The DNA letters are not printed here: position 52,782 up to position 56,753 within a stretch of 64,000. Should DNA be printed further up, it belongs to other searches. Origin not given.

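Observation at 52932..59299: NuoE/NuoF/NuoG-like operon whose large subunit embeds a GltD-type NADPH flavoprotein: candidate electron-bifurcating transhydrogenase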

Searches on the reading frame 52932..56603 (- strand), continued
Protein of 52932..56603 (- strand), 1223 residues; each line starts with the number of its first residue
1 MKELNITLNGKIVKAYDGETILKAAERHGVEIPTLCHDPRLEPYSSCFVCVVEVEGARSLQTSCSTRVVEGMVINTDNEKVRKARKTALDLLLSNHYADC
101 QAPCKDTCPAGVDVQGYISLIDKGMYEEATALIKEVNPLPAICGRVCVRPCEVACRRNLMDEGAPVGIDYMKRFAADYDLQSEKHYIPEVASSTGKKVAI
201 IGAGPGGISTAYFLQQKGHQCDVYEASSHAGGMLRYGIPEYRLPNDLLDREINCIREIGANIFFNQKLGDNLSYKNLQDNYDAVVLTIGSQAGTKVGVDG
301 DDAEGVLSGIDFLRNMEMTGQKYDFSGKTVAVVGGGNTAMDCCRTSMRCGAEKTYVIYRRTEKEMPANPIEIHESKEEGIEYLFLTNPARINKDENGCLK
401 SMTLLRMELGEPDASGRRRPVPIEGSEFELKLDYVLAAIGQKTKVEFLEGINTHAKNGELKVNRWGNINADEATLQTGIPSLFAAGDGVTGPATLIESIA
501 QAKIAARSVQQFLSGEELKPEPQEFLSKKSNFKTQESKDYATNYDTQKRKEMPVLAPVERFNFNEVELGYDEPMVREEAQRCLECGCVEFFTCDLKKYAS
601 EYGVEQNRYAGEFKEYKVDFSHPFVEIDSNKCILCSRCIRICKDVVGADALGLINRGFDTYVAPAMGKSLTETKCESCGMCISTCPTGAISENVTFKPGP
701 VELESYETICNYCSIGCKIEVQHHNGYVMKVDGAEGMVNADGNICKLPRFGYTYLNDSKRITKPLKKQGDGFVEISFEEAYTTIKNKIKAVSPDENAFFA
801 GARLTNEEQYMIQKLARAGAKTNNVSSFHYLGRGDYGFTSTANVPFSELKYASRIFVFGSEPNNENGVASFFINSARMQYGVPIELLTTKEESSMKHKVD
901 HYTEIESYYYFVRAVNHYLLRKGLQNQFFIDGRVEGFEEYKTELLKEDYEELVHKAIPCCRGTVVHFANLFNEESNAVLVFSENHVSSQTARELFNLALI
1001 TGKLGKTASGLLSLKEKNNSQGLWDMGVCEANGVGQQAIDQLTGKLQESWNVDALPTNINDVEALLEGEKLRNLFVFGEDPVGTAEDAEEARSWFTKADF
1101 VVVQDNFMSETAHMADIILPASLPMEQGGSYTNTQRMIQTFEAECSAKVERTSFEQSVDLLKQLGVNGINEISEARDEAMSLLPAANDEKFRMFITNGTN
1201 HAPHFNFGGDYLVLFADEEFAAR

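Call 11: search_solved_structures(query=window:52932-56603:-, max_evalue=1e-150, show_alignments=3)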
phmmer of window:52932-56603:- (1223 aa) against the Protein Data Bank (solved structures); distinct sequences matched with E-value up to 1e-150: 3.
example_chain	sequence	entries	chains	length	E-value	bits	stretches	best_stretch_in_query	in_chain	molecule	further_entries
9bov_A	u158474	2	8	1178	4.7e-234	783.2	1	4-1029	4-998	Molybdopterin oxidoreductase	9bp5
8oh5_C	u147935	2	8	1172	2.9e-229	767.3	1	1-1029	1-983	Formate dehydrogenase-O, major subunit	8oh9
9n5u_A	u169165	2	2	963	4e-189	634.4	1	4-816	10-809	NfnA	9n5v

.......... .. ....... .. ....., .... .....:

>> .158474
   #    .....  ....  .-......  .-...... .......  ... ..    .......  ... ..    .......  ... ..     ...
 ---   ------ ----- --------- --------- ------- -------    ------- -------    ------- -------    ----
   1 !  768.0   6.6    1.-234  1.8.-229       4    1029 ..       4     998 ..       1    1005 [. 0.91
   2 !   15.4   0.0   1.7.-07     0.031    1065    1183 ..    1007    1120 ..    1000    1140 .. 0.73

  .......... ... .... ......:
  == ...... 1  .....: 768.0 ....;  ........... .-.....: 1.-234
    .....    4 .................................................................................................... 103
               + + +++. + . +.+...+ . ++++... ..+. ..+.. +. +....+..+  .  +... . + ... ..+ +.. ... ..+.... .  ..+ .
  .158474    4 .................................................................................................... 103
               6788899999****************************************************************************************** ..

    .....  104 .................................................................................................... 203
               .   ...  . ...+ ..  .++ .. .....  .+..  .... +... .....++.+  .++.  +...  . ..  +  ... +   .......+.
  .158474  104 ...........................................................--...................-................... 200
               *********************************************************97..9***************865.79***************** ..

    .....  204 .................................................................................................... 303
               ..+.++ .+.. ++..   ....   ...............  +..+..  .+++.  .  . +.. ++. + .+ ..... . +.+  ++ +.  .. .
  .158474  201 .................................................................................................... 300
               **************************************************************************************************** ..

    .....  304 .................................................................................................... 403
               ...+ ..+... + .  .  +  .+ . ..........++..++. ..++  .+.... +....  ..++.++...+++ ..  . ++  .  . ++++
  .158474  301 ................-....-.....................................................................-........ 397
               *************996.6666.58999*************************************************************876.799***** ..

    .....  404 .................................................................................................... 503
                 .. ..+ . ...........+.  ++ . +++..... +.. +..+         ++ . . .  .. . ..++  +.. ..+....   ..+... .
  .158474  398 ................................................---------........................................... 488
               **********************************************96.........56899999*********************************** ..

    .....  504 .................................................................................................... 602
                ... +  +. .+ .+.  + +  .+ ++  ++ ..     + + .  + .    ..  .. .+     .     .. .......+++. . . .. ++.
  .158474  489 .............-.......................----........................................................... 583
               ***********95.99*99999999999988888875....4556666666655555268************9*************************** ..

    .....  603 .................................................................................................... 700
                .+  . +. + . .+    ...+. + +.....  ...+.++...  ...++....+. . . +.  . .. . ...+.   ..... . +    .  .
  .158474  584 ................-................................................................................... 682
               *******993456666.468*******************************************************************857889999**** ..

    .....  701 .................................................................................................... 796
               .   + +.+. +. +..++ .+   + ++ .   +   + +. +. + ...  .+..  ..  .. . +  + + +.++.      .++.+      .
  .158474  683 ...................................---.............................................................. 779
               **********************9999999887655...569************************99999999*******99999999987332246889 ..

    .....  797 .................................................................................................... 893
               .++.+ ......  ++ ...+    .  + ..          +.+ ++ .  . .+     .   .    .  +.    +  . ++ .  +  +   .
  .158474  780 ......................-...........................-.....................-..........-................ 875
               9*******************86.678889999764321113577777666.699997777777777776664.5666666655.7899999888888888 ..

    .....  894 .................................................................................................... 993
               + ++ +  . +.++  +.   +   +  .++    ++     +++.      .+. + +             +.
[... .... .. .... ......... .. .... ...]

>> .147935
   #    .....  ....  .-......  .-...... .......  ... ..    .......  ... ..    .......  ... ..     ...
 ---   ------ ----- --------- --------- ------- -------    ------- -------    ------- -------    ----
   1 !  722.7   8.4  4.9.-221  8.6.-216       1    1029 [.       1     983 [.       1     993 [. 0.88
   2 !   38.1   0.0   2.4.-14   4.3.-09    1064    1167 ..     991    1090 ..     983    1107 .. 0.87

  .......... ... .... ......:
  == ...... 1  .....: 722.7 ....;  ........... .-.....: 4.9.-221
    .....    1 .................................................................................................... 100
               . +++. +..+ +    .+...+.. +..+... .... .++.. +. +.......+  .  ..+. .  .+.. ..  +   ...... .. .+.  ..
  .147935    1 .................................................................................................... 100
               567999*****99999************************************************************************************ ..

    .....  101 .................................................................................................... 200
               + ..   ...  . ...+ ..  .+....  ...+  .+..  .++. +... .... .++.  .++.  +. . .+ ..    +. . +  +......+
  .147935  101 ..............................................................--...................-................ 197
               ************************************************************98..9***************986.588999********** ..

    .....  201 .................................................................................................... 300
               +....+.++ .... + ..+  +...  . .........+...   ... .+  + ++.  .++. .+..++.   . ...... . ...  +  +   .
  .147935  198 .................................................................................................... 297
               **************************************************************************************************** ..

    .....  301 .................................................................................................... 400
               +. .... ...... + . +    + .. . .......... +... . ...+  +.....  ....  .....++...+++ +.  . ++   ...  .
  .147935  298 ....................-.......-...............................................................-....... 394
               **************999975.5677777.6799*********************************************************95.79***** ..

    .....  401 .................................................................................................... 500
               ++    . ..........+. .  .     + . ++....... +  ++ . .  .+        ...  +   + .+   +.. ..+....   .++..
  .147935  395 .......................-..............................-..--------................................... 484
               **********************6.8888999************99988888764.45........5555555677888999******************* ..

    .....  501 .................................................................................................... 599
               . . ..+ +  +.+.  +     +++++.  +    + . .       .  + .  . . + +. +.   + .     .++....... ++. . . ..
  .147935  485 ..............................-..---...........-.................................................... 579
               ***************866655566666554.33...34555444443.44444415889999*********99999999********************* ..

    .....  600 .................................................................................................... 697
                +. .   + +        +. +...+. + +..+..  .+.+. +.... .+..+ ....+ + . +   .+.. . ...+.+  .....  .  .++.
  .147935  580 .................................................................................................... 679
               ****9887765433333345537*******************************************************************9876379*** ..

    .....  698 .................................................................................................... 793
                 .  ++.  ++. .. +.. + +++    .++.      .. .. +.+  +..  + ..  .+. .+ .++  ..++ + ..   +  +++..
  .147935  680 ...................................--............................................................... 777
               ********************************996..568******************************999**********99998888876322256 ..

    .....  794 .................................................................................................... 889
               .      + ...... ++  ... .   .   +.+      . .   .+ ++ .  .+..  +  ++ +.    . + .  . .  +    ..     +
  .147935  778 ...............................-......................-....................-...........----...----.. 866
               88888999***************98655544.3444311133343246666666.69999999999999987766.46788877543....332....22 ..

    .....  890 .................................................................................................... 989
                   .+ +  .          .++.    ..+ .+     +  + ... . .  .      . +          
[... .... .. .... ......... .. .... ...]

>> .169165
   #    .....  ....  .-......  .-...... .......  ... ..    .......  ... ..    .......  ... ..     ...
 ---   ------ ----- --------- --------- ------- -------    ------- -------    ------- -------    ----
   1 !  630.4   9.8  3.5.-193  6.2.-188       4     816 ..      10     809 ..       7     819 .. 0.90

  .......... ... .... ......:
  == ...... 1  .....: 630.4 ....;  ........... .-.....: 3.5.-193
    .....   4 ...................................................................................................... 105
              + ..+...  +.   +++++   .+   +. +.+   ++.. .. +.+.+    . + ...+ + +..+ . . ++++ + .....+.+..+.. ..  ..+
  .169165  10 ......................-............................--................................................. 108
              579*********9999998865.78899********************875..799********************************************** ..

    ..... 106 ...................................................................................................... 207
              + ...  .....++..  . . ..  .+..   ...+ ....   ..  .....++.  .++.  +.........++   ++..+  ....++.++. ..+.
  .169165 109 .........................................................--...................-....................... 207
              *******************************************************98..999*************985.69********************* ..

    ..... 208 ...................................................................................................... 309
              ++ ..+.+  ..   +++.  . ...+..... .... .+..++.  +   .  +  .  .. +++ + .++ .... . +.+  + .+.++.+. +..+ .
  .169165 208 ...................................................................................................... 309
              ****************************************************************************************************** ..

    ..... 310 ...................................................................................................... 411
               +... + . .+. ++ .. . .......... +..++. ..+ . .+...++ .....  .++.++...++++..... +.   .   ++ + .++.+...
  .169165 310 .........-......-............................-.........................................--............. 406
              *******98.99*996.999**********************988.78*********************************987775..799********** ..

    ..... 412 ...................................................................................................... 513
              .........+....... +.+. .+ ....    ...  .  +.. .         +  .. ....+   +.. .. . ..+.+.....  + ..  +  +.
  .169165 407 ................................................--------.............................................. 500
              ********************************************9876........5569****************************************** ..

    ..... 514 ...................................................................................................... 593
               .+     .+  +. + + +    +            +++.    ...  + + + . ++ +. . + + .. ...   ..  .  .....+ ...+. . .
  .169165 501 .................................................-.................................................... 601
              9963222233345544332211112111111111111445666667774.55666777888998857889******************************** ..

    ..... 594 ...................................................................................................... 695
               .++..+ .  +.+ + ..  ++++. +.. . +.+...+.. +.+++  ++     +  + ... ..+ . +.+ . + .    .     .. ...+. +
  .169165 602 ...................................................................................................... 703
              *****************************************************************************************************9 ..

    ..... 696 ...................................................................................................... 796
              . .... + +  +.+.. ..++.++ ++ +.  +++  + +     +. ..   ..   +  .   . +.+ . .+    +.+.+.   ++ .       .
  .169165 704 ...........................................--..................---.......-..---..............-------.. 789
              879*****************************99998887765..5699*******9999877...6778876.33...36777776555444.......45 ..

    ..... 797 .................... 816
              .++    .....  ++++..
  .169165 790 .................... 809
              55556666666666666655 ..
